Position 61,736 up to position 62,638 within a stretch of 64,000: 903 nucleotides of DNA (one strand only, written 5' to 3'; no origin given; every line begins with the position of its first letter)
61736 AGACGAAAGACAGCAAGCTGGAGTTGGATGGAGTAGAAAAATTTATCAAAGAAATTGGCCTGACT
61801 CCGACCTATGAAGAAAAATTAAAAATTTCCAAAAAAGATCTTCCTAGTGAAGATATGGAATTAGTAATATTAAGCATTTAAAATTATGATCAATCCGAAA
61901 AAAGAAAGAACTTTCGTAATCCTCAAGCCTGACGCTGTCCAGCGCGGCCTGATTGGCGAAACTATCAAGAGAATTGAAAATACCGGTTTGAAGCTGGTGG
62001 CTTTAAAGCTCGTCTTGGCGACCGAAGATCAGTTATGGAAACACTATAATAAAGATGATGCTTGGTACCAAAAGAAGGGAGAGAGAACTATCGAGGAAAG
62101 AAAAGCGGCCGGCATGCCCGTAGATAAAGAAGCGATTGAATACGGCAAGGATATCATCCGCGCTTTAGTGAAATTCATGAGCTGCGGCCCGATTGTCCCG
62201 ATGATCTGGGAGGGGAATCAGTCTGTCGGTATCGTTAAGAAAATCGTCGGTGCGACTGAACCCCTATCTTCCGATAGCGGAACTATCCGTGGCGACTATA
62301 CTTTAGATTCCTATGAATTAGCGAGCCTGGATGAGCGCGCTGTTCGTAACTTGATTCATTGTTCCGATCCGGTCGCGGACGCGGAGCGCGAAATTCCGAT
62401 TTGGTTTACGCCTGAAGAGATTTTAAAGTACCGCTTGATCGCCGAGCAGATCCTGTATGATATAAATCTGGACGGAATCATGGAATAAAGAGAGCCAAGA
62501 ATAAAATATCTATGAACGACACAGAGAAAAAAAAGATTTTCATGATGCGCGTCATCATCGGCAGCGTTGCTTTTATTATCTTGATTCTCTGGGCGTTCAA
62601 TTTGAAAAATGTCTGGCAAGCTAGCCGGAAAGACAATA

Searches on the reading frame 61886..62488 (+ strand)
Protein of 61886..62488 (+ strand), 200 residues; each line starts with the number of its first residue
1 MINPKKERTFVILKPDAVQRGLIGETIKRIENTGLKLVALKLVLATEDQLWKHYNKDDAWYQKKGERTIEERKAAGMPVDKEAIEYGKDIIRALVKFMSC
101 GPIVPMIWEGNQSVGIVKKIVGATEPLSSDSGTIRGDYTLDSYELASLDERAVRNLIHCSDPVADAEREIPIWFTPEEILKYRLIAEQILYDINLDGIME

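Call 16: search_protein_families(library=pfam, proteins=[window:61886-62488:+], max_evalue=0.001)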
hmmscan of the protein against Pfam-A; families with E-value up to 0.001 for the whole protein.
window:61886-62488:+ (200 aa): 1 family
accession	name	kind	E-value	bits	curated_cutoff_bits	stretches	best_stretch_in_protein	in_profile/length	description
PF00334.24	NDK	-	1.3e-37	129.2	27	2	87-179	53-135/135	Nucleoside diphosphate kinase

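Call 67: find_encoding_contigs(protein=window:61886-62488:+, flank=10000, max_places=2)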
Protein window:61886-62488:+ (200 aa): 4 contigs read that carry it; 2 places shown.
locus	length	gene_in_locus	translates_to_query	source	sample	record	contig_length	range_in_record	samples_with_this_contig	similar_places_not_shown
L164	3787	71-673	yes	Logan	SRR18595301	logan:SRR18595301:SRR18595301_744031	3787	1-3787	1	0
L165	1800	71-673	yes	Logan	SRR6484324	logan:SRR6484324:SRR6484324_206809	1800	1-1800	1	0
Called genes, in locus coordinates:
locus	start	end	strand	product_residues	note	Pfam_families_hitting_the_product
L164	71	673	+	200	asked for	PF00334:NDK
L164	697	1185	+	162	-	-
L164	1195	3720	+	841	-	PF00521:DNA_topoisoIV, PF03989:DNA_gyraseA_C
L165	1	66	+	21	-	?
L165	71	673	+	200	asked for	PF00334:NDK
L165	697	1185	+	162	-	-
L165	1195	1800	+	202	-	?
